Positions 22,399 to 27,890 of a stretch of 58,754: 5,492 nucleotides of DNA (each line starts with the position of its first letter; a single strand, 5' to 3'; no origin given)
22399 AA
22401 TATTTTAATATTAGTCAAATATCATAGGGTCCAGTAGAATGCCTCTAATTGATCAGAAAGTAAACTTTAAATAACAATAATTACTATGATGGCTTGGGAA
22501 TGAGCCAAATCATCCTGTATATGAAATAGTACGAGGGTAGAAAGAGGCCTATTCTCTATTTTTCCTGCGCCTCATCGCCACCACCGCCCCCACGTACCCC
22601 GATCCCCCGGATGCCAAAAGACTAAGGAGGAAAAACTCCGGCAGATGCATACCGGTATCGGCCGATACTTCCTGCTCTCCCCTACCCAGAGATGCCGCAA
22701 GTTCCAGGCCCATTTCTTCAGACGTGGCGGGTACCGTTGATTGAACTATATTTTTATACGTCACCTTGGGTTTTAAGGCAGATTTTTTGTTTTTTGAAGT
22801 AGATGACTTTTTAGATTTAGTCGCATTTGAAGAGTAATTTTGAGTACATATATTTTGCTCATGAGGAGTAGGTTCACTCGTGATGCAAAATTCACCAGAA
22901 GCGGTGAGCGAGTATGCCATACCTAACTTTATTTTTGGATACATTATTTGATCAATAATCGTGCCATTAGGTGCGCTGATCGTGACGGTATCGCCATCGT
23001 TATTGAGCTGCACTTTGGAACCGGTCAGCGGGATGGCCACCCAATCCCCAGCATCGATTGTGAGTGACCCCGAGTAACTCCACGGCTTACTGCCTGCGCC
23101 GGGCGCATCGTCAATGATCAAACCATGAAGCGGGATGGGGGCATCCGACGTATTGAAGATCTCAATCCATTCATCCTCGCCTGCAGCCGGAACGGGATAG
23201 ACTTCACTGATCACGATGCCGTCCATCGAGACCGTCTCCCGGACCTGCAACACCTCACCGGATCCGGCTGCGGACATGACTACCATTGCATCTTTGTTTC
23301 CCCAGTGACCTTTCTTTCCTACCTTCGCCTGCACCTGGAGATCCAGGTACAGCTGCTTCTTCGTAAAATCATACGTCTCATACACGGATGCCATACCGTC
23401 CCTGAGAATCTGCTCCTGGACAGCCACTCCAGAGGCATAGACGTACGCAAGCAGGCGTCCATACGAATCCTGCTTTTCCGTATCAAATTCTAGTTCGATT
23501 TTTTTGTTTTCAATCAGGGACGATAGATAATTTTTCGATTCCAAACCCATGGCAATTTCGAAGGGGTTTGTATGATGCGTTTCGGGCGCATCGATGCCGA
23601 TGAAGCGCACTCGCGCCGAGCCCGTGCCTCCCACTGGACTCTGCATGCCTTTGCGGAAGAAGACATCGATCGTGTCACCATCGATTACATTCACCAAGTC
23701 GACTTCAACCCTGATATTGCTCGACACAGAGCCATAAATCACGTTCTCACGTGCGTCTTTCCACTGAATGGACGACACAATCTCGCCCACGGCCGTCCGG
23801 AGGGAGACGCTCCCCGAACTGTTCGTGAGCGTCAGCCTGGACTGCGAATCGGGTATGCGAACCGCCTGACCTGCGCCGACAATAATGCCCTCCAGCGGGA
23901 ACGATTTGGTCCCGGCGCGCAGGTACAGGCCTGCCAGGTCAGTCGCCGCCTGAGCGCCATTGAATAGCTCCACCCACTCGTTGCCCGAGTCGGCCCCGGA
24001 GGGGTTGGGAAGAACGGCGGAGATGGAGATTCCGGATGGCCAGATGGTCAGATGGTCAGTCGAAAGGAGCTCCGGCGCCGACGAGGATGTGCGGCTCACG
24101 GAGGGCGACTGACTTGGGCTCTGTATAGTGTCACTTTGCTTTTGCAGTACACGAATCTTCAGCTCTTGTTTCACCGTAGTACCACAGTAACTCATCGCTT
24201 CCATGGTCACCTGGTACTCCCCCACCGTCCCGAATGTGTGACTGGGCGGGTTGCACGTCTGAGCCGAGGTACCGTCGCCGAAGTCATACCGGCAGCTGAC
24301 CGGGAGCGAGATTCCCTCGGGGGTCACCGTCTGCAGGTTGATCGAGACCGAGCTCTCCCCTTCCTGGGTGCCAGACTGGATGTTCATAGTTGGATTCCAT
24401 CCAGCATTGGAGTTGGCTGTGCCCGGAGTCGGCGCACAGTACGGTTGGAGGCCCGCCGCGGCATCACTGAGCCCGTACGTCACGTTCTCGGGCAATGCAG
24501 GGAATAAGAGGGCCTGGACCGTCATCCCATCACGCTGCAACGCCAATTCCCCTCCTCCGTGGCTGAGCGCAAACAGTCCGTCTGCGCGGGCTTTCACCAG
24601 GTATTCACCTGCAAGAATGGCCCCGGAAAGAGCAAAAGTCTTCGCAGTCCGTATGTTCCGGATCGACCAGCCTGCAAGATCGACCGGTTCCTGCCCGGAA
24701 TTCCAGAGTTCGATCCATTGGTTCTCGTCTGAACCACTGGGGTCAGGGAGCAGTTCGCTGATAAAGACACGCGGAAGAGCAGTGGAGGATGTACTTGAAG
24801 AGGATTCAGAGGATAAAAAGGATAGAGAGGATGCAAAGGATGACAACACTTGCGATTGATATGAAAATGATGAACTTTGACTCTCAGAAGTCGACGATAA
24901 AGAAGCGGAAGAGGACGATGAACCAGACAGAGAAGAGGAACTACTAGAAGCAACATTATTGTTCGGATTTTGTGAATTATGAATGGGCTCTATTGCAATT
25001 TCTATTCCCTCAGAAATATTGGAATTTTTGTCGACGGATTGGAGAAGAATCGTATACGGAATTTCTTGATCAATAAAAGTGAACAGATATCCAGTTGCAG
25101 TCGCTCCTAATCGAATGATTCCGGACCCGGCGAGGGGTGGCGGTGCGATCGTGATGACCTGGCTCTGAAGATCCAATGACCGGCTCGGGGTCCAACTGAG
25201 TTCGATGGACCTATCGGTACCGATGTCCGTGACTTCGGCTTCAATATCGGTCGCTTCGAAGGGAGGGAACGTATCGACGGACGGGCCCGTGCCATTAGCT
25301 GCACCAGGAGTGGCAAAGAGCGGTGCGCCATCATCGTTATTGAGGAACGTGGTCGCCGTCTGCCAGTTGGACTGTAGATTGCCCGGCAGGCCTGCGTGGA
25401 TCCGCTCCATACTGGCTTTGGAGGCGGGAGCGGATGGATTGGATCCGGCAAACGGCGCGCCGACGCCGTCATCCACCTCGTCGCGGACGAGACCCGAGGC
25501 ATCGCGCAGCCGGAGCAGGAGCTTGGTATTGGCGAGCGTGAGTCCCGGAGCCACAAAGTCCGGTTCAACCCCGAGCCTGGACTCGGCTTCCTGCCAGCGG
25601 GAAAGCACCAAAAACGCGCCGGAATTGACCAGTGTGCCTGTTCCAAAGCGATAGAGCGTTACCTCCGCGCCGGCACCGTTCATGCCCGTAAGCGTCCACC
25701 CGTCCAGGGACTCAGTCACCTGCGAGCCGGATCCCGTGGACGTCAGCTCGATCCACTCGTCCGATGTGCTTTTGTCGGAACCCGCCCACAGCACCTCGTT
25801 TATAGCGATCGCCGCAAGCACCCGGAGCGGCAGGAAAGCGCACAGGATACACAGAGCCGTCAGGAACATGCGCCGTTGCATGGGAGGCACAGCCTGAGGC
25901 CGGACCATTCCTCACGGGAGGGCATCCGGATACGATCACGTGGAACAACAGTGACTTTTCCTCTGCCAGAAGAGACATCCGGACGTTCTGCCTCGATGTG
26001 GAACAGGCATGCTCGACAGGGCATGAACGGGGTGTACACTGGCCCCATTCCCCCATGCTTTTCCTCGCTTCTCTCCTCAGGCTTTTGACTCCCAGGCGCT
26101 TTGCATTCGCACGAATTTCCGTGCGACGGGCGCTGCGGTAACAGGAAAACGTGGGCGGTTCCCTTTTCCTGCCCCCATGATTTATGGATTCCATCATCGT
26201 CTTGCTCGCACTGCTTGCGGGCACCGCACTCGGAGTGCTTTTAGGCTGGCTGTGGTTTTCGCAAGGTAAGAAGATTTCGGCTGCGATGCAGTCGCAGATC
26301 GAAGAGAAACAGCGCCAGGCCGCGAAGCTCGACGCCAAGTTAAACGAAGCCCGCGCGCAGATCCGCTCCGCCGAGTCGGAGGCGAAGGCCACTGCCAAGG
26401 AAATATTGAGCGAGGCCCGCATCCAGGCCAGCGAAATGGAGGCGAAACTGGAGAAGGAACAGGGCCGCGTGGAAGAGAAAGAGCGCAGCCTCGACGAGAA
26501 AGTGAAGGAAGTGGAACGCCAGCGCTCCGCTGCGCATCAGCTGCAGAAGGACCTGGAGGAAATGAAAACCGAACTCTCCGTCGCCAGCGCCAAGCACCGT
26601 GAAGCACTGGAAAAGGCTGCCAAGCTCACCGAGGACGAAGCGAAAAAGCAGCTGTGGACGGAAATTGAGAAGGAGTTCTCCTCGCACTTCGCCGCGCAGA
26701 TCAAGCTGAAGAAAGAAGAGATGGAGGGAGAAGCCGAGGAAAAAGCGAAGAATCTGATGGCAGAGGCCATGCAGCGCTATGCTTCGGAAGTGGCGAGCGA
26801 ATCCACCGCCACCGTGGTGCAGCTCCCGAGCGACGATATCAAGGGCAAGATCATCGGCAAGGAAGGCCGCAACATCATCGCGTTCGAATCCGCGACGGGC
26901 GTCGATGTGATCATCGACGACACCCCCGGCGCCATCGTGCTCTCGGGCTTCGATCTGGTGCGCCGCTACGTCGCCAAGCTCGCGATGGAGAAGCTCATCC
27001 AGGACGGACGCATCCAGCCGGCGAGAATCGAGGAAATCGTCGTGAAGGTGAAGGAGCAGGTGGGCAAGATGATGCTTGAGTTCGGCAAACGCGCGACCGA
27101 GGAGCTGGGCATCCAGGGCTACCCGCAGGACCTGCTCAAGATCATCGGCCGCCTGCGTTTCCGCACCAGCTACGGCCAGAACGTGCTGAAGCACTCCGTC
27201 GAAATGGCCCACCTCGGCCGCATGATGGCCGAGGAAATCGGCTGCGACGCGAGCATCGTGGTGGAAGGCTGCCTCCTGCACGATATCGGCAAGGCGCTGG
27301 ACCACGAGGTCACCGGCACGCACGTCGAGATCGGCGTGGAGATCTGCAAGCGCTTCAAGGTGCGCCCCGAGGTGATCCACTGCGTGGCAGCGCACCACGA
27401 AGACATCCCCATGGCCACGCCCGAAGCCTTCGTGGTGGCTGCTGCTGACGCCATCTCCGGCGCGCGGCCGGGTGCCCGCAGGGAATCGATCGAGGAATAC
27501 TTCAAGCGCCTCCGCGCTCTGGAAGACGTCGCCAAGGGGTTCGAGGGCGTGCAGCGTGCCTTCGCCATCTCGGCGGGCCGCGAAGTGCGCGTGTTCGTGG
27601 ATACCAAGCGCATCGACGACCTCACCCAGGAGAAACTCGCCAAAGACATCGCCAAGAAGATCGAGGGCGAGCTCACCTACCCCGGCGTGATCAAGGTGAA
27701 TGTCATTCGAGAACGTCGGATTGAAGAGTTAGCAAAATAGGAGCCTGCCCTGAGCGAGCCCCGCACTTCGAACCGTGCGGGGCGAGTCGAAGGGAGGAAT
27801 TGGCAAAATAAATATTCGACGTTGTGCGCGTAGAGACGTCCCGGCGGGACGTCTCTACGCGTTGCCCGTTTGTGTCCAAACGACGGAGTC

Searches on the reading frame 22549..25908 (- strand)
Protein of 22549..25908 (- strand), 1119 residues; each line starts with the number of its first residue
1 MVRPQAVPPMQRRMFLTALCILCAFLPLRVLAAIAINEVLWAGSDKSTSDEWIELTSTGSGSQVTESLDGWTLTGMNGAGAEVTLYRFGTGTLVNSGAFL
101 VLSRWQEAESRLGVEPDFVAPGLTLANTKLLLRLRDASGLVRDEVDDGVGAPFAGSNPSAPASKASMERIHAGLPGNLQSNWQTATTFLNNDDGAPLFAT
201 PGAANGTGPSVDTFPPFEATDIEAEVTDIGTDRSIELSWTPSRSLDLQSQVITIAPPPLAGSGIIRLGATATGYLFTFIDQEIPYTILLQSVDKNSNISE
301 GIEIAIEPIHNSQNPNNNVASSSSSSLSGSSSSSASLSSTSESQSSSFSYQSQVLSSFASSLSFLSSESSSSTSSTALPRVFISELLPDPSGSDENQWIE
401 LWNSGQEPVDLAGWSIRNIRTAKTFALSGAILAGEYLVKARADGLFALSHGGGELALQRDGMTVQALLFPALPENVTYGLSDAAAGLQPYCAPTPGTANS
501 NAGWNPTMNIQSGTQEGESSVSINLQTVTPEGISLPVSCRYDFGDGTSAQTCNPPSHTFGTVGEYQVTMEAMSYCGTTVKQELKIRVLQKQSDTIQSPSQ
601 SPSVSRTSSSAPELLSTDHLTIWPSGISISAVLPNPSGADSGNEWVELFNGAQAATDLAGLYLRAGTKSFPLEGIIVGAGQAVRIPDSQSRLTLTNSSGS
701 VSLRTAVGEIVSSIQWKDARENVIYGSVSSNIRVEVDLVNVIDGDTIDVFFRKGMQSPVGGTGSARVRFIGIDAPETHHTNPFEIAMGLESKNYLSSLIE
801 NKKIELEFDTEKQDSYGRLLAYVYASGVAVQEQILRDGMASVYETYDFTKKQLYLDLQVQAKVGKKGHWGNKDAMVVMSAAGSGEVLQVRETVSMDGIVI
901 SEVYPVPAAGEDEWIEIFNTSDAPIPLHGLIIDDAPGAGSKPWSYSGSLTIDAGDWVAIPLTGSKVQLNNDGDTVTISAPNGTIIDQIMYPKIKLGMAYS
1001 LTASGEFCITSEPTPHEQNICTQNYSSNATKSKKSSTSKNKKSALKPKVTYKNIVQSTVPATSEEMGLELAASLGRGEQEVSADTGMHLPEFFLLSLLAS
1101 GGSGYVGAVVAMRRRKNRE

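Call 8: search_protein_families(library=pfam, proteins=[window:22549-25908:-], max_evalue=1)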
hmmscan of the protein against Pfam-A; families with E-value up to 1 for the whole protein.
window:22549-25908:- (1119 aa): 4 families
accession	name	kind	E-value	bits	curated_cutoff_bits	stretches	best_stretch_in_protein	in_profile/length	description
PF00932.25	LTD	-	3.5e-45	153.3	34.3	4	897-990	7-107/109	Lamin Tail Domain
PF00565.23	SNase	-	2e-21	76.9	21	1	766-870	1-106/107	Staphylococcal nuclease homologue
PF18911.6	PKD_4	-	7.4e-08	32.8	27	1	532-586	30-84/85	PKD domain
PF00801.26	PKD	-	1.5e-06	28.6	23.5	1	536-573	29-67/80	PKD domain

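Call 9: search_protein_families(library=ncbifam, proteins=[window:22549-25908:-], max_evalue=1)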
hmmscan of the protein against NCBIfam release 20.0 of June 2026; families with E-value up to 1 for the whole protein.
window:22549-25908:- (1119 aa): 4 families
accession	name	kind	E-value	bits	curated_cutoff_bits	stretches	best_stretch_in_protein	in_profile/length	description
NF047694.1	TnucaseNucIStaph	equivalog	2.7e-16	59.6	250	1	733-842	44-146/175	thermonuclease NucI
NF047969.1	CaNuclEcnA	equivalog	8.8e-16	58.2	180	1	737-870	8-149/151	calcium-activated nuclease EcnA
NF033680.1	exonuc_ExeM-GG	exception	0.0028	15.8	1300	1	376-435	21-77/884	extracellular exonuclease ExeM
NF033903.0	VaFE_rpt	domain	0.14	12.5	24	0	964-1031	21-88/121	VaFE repeat-containing surface-anchored protein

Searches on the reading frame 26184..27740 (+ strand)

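Call 8: search_protein_families(library=pfam, proteins=[window:26184-27740:+], max_evalue=1)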
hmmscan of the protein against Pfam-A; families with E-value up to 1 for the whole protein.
window:26184-27740:+ (518 aa): 9 families
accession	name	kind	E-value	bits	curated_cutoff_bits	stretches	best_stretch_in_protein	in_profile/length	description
PF01966.28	HD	-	3.8e-19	69.5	22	1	334-425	1-114/116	HD domain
PF12072.13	RNase_Y_N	-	1.2e-18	67.7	32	1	8-202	4-200/201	RNase Y N-terminal region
PF08668.18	HDOD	-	3.4e-05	23.9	22.9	1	333-391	94-153/196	HDOD domain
PF00013.35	KH_1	-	4.5e-05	23.6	21.5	1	213-255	5-52/66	KH domain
PF11382.13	MctB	-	0.0027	17.9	25.6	1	4-77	8-79/306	Copper transport outer membrane protein, MctB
PF13083.13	KH_KhpA-B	-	0.0091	16.3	32.1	1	186-233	6-53/73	KhpA/KhpB, KH domain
PF24172.1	CdiI_ImmP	-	0.46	11.2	33.2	1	140-202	9-69/129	CdiI immunity protein EcoliA0-like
PF19803.4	DUF6286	-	0.71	10.8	35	1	444-497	42-92/108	Family of unknown function (DUF6286)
PF10186.14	ATG14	-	0.79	9.2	33.2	0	36-164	18-148/347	Vacuolar sorting 38 and autophagy-related subunit 14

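Call 9: search_protein_families(library=ncbifam, proteins=[window:26184-27740:+], max_evalue=1)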
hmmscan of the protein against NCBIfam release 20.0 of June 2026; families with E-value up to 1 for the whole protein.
window:26184-27740:+ (518 aa): 25 families
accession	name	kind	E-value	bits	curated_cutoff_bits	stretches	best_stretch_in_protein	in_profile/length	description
TIGR03319.1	RNase_Y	equivalog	2.8e-175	583.7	454.35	1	10-518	4-514/514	ribonuclease Y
NF009344.0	PRK12705.1-1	equivalog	1.6e-136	456.2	831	1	31-518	89-572/572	hypothetical protein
NF000997.0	PRK00106.1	equivalog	5.2e-134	447.7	937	1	43-518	41-535/535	ribonuclease Y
NF009345.0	PRK12705.1-2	equivalog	5.2e-133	444.3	904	1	14-517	10-508/509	hypothetical protein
NF009347.0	PRK12705.1-4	equivalog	1.8e-82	277.5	579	1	88-513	38-465/473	hypothetical protein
NF009346.0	PRK12705.1-3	equivalog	4.1e-22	78.6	545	1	274-498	240-465/493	hypothetical protein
TIGR00277.1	HDIG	domain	6.4e-22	77.2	27.6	1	330-407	1-84/84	HDIG domain-containing metalloprotein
NF009343.0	PRK12703.1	equivalog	5.9e-07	28.7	434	1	332-404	186-256/339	tRNA (cytidine(56)-2'-O)-methyltransferase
NF002829.0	PRK03007.1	equivalog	1.1e-06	27.9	385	1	333-370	66-103/425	deoxyguanosinetriphosphate triphosphohydrolase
TIGR00295.1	TIGR00295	hypoth_equivalog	3.3e-05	23.7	172.35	1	331-404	11-87/164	TIGR00295 family protein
NF002572.0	PRK02224.1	equivalog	0.00031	19.2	1087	1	37-192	468-619/888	DNA double-strand break repair ATPase Rad50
TIGR02169.1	SMC_prok_A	equivalog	0.00044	18.1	729.4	1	33-224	340-525/1165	chromosome segregation protein SMC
NF045745.1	MPN262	equivalog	0.00047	19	800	1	250-355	209-318/475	MPN262 family protein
NF010328.0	PRK13763.1-3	equivalog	0.0017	18.1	194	1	219-273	119-170/197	putative RNA-processing protein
TIGR03665.1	arCOG04150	hypoth_equivalog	0.0029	17.4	114.2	1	182-273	65-150/173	arCOG04150 universal archaeal KH domain protein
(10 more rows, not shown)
